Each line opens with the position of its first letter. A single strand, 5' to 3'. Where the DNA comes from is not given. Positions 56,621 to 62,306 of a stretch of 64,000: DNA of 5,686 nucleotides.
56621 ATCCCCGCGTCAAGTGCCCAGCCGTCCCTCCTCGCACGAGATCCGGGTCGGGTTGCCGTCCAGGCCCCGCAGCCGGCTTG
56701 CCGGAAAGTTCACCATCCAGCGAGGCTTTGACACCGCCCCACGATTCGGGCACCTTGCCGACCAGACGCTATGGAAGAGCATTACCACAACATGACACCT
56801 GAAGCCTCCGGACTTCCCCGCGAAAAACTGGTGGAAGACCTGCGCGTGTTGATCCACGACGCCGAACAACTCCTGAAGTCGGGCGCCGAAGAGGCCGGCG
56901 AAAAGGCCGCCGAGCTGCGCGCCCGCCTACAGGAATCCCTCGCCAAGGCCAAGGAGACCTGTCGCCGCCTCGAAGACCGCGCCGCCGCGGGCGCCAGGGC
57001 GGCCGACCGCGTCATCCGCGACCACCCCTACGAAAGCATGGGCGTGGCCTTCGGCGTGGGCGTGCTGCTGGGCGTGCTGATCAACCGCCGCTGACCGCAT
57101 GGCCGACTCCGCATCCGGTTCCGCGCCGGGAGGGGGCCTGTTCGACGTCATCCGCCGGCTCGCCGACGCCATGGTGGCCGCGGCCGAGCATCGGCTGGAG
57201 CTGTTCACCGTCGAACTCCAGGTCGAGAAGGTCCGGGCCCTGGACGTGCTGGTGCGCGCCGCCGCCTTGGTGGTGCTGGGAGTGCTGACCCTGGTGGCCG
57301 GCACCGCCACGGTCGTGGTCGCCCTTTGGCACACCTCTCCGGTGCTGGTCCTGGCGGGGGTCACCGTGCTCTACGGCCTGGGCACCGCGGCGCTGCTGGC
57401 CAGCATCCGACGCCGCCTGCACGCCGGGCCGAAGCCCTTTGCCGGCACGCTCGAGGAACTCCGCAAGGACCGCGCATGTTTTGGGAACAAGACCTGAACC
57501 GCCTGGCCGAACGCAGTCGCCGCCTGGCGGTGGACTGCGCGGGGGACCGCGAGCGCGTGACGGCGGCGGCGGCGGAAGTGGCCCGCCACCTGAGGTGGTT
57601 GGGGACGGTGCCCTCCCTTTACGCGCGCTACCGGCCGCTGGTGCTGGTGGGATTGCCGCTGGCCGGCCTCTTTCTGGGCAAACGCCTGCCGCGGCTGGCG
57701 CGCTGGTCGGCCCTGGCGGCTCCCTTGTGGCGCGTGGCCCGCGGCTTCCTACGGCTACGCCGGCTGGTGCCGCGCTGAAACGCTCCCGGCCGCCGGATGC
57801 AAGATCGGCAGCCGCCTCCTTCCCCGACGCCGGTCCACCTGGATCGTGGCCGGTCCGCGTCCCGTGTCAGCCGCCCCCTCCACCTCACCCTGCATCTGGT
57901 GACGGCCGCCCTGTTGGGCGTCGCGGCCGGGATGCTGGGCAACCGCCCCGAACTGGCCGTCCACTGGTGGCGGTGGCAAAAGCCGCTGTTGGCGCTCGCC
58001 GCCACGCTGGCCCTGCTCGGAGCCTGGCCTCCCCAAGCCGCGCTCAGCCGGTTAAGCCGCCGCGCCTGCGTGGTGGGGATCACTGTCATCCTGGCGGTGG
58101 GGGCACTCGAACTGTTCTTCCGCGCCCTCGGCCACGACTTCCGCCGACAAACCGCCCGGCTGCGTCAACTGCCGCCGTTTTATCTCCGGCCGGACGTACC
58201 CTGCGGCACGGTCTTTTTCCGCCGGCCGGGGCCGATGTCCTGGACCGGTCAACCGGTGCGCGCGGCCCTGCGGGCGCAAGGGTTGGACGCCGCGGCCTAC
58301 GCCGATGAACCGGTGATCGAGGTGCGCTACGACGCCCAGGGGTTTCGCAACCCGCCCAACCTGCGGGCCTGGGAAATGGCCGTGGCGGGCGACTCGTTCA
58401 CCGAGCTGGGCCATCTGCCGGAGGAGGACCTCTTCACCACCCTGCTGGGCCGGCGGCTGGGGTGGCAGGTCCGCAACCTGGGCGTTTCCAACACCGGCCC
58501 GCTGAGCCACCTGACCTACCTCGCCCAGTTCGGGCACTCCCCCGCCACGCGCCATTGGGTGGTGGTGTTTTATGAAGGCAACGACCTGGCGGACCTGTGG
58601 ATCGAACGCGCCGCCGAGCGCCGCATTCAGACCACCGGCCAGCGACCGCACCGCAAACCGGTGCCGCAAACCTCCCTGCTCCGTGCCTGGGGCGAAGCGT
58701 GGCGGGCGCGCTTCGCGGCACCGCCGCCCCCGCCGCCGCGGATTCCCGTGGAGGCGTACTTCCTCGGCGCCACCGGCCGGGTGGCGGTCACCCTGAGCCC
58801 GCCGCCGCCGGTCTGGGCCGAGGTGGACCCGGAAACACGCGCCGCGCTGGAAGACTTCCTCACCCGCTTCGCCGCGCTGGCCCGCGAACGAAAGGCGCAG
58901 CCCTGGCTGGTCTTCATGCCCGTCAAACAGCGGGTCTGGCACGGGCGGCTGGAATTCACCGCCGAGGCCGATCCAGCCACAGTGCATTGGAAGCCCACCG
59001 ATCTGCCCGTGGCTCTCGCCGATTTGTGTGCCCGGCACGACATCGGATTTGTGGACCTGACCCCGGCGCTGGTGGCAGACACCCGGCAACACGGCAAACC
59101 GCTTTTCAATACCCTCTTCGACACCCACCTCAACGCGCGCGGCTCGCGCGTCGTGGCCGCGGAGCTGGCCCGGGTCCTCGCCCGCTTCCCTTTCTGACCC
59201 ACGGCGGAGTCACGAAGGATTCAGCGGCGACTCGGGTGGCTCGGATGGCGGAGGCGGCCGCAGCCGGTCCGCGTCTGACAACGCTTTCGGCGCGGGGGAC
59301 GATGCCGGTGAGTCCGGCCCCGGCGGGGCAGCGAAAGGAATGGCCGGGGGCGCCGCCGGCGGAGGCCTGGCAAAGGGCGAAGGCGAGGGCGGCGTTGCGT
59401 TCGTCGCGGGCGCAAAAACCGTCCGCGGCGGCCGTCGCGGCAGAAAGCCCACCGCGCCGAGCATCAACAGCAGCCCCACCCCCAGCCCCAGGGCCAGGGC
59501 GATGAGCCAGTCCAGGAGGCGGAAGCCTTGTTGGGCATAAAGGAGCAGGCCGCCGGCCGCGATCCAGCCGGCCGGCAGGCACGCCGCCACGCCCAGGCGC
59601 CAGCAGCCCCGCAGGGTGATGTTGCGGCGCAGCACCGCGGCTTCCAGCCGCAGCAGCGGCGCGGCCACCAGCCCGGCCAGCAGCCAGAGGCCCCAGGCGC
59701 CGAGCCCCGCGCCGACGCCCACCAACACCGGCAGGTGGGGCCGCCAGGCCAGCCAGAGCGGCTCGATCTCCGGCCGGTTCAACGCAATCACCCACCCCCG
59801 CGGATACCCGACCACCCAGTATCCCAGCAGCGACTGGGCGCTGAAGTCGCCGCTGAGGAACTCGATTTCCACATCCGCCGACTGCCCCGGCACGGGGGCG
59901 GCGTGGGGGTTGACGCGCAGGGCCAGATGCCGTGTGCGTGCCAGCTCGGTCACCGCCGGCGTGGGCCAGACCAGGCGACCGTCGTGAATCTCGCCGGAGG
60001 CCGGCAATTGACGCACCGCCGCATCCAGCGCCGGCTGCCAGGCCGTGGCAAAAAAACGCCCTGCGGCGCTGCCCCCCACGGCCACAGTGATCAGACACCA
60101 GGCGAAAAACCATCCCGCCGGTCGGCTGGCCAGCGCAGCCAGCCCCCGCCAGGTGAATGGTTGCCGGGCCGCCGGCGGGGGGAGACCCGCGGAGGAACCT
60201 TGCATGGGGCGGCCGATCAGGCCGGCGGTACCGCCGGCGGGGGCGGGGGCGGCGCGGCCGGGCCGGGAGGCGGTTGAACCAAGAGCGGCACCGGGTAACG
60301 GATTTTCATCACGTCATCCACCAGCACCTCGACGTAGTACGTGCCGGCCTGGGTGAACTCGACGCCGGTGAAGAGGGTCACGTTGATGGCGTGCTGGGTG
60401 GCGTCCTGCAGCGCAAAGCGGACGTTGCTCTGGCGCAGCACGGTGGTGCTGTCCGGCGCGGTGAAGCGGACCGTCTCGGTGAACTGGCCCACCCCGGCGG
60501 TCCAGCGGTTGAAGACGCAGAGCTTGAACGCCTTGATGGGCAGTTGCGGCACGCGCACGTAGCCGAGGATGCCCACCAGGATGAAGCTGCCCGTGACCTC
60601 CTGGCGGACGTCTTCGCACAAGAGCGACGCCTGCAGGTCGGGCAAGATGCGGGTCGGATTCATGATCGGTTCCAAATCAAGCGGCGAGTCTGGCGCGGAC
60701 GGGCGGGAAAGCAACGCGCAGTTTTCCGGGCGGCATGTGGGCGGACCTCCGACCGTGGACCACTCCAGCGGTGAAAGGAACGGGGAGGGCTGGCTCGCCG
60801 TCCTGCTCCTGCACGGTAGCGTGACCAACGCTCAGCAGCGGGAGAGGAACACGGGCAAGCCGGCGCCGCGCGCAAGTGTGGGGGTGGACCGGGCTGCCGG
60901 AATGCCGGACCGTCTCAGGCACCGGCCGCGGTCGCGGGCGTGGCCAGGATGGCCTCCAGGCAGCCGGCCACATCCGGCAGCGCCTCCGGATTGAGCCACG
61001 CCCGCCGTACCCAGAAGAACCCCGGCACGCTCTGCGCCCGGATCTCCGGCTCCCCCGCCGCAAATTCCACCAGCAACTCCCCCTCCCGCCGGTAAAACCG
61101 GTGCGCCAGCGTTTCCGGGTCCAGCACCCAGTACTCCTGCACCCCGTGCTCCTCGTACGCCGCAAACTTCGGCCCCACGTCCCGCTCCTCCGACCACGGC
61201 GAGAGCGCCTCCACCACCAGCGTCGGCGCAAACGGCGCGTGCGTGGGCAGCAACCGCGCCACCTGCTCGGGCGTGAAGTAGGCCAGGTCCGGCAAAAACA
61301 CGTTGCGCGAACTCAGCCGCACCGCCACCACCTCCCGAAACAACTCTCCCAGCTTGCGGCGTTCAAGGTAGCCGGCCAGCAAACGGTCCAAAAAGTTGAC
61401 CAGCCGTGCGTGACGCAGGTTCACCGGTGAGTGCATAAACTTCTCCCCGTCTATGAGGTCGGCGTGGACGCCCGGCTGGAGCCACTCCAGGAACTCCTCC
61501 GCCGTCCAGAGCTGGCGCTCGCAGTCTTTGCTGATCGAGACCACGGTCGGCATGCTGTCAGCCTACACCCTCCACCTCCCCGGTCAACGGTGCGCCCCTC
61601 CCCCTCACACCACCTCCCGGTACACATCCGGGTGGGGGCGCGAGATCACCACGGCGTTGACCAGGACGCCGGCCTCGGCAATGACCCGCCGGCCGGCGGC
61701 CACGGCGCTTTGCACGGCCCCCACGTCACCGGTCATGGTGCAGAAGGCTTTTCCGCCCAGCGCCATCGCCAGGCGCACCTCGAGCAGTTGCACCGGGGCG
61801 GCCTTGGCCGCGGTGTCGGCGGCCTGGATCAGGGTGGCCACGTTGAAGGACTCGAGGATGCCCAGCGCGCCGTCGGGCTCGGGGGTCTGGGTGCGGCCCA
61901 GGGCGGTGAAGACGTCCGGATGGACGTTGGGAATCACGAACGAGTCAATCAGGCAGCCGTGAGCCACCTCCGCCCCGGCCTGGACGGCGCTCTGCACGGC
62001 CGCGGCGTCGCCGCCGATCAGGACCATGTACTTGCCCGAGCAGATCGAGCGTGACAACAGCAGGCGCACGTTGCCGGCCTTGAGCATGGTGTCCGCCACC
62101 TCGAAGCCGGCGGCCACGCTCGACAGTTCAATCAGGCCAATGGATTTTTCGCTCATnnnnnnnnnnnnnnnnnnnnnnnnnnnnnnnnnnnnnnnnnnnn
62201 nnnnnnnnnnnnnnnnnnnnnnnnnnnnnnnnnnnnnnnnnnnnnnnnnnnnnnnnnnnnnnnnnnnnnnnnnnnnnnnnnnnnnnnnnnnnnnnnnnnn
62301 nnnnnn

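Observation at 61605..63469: Stand-alone PduS-like / PduT-like electron-transfer pair with no other microcompartment genes in view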

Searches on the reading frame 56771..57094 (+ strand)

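Call 27: search_protein_families(library=pfam, proteins=[window:56771-57094:+], max_evalue=0.001)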
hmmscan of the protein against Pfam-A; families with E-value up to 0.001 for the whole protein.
window:56771-57094:+ (107 aa): 2 families
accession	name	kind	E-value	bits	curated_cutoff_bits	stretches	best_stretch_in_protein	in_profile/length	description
PF19029.5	DUF883_C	-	2.5e-12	46.6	27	1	78-107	1-30/30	DUF883 C-terminal glycine zipper region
PF05957.18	DUF883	-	2.6e-11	43.7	25.4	1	18-70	1-53/53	DUF883 N-terminal domain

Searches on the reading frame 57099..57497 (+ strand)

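Call 27: search_protein_families(library=pfam, proteins=[window:57099-57497:+], max_evalue=0.001)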
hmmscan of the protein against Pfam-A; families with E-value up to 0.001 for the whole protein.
window:57099-57497:+ (132 aa): 1 family
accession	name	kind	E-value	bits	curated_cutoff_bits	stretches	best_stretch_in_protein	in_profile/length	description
PF07332.16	Phage_holin_3_6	-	5.7e-14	52.6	28.4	1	16-127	2-114/116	Putative Actinobacterial Holin-X, holin superfamily III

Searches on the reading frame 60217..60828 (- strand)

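Call 27: search_protein_families(library=pfam, proteins=[window:60217-60828:-], max_evalue=0.001)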
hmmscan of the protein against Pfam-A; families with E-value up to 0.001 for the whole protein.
window:60217-60828:- (203 aa): 1 family
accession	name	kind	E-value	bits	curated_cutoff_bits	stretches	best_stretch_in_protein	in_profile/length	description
PF22091.2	DUF6941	-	9.1e-18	65.3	27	1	66-180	1-122/125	Family of unknown function (DUF6941)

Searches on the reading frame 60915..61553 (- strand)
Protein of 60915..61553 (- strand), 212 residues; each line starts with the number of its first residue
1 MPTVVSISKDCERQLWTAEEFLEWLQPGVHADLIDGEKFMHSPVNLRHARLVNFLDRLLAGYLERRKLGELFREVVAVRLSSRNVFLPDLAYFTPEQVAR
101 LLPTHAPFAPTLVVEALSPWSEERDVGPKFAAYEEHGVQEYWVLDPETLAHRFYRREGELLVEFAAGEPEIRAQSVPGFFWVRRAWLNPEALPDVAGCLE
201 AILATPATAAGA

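Call 3: search_protein_families(library=pfam, proteins=[window:60915-61553:-], max_evalue=0.01)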
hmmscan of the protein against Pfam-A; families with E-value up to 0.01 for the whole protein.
window:60915-61553:- (212 aa): 1 family
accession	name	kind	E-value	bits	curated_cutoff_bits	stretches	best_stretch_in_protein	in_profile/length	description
PF05685.18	Uma2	-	1.5e-26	93.3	27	1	19-179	2-167/172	Putative restriction endonuclease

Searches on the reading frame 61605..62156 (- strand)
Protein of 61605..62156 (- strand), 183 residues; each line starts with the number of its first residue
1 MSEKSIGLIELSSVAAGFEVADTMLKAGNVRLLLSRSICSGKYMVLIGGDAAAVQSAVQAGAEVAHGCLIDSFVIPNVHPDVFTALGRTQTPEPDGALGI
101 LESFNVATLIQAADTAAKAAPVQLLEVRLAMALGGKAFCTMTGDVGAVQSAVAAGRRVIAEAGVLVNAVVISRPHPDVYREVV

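Call 3: search_protein_families(library=pfam, proteins=[window:61605-62156:-], max_evalue=0.01)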
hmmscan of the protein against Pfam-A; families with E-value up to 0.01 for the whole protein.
window:61605-62156:- (183 aa): 1 family
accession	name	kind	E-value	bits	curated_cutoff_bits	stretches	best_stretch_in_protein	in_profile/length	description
PF00936.24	BMC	-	7.7e-46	154.4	24.5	2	5-77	1-74/75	BMC domain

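Call 6: search_protein_families(library=ncbifam, proteins=[window:61605-62156:-], max_evalue=0.01)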
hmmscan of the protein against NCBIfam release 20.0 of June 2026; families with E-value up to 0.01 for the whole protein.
window:61605-62156:- (183 aa): 7 families
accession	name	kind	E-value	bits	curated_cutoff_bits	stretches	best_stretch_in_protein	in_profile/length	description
TIGR02526.1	eut_PduT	equivalog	1.6e-37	128.9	250.3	1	3-178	2-178/182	ethanolamine utilization microcompartment shell protein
NF012018.0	PRK15474.1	equivalog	1.5e-19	70.1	133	2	97-178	3-82/97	ethanolamine utilization microcompartment protein EutM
NF053791.1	BMC_CsoS1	equivalog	1.8e-18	66.6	166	2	5-82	8-88/93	alpha-carboxysome major shell protein CsoS1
NF053792.1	beta_CO2some_O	equivalog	7.2e-17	61.5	270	1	2-179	5-193/205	beta-carboxysome assembly protein CcmO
NF012010.0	PRK15466.1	equivalog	1.7e-15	57.4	218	2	5-66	4-65/166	ethanolamine utilization microcompartment protein EutK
TIGR04501.1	microcomp_PduB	equivalog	9e-09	35.2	310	2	3-69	139-210/225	microcompartment protein PduB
NF011944.0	PRK15415.1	equivalog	8.3e-08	31.9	173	2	3-68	183-253/269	propanediol utilization microcompartment protein PduB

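Call 23: find_encoding_contigs(protein=window:61605-62156:-, flank=10000, max_places=4)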
Protein window:61605-62156:- (183 aa): no gene with exactly this product is on record in the collection.

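Call 30: search_solved_structures(query=window:61605-62156:-, show_alignments=2, max_evalue=0.00001)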
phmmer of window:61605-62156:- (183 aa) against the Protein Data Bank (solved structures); distinct sequences matched with E-value up to 0.00001: 57.
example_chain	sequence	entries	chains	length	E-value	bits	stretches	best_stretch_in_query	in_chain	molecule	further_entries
3nwg_A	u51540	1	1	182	6.3e-52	179.6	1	4-178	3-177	Microcompartments protein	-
3pac_A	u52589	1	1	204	1.9e-43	152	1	4-183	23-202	Shell protein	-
3n79_A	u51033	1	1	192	2.6e-41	145.1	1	4-183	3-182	PduT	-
8t6n_A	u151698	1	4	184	2.2e-40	142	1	4-183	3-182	T33-27.1 : B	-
4nwn_A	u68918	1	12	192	4.5e-40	141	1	4-183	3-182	Uncharacterized protein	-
3vcd_A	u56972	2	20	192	5.7e-40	140.7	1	4-183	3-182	Propanediol utilization polyhedral body protein PduT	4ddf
6fdb_A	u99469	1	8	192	2.2e-38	135.5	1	4-183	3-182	Propanediol utilization protein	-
8ukm_A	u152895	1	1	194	1.7e-25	93.6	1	6-178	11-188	T33-ml30-redesigned-tandem-BMC-T-fold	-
8ui2_A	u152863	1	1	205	3.8e-25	92.5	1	4-176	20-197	T33-ml28-redesigned-tandem-BMC-T-fold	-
5dii_A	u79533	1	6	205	7.6e-25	91.5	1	5-174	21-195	Microcompartments protein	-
5dih_A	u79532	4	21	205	2e-23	86.9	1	5-174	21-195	Microcompartments protein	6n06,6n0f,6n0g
8un1_B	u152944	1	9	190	7.4e-22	81.8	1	5-174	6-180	T33-ml23-redesigned-tandem-BMC-T-fold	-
8uf0_B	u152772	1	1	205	9.6e-22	81.4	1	5-174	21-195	T33-ml23-redesigned-tandem-BMC-T-fold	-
6ner_A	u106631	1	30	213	1.1e-16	64.9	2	92-178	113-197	BMC-H tandem fusion protein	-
6qn1_AB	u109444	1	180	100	2.6e-10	44.3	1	4-90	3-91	BMC domain-containing protein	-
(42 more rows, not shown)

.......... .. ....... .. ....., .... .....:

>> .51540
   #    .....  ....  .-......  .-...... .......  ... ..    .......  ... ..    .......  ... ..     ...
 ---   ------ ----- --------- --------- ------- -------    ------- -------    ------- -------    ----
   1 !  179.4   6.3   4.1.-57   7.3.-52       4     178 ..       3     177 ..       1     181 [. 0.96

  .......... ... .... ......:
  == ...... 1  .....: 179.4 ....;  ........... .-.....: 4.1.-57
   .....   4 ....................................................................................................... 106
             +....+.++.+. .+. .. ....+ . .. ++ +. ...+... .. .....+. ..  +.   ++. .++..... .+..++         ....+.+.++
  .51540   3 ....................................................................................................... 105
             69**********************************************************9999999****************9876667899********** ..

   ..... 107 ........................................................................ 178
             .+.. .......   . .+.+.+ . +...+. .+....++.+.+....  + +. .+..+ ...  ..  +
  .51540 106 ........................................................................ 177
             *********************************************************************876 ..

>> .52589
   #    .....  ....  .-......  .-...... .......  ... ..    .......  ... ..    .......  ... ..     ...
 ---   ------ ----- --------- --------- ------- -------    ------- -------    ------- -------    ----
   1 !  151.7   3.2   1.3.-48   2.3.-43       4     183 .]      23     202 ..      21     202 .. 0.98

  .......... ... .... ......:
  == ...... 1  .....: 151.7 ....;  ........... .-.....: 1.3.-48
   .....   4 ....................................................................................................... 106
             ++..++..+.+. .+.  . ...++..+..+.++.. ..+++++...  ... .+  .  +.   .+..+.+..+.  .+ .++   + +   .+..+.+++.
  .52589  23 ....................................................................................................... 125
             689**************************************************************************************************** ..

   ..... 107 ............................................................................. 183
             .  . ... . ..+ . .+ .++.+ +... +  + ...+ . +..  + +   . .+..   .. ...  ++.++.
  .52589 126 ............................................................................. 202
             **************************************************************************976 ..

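Call 40: list_cluster_members(proteins=[P0001, window:61605-62156:-])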
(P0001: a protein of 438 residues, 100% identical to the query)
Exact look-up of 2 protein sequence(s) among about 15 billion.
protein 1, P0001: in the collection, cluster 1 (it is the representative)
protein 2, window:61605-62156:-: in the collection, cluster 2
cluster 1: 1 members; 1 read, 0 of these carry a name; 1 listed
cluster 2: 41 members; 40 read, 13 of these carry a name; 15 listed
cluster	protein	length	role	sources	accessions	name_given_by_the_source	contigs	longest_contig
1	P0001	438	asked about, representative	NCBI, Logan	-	-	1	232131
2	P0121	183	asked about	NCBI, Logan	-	-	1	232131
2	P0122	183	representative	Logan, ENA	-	-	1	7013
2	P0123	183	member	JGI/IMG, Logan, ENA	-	microcompartment protein CcmL/EutN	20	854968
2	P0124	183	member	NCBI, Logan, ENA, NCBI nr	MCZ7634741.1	MAG: BMC domain-containing protein [Verrucomicrobia bacterium] | BMC domain-containing protein [Verrucomicrobiota bacterium]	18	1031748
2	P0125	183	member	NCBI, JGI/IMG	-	microcompartment protein CcmL/EutN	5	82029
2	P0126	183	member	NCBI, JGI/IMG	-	microcompartment protein CcmL/EutN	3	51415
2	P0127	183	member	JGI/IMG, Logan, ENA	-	microcompartment protein CcmL/EutN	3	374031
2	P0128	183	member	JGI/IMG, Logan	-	microcompartment protein CcmL/EutN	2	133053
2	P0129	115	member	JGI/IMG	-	microcompartment protein CcmL/EutN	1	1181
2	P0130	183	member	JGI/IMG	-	microcompartment protein CcmL/EutN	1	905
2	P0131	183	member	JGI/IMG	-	microcompartment protein CcmL/EutN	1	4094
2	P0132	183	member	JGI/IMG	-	microcompartment protein CcmL/EutN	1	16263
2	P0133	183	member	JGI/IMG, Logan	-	microcompartment protein CcmL/EutN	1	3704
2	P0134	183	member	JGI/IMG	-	microcompartment protein CcmL/EutN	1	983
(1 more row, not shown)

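Call 49: search_protein_representatives(protein=window:61605-62156:-)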
Query: 183 residues. Proteins with E-value up to 0.001 (for the whole library): 3253; up to 1e-10: 999; up to 1e-30: 111. The best 150 are listed.
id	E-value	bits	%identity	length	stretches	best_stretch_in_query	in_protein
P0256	3.1e-77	274.9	73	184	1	1-183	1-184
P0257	3.1e-51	190.4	69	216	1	52-183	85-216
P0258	1.6e-47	178.3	76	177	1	70-183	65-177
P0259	1.7e-45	171.7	51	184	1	4-180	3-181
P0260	3.3e-45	170.8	71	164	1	1-122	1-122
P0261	5.9e-44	166.7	52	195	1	4-182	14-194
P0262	2.0e-43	165.0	74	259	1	13-127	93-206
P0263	2.6e-43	164.6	46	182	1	5-180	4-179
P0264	3.4e-43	164.2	45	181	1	4-180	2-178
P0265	3.4e-43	164.2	47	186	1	4-182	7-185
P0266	1.0e-42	162.7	46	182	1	3-179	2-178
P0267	1.8e-42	161.9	48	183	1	3-180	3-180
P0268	3.9e-42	160.8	85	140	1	1-92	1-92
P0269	1.9e-41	158.6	48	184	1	4-180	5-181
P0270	3.1e-41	157.8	45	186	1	4-182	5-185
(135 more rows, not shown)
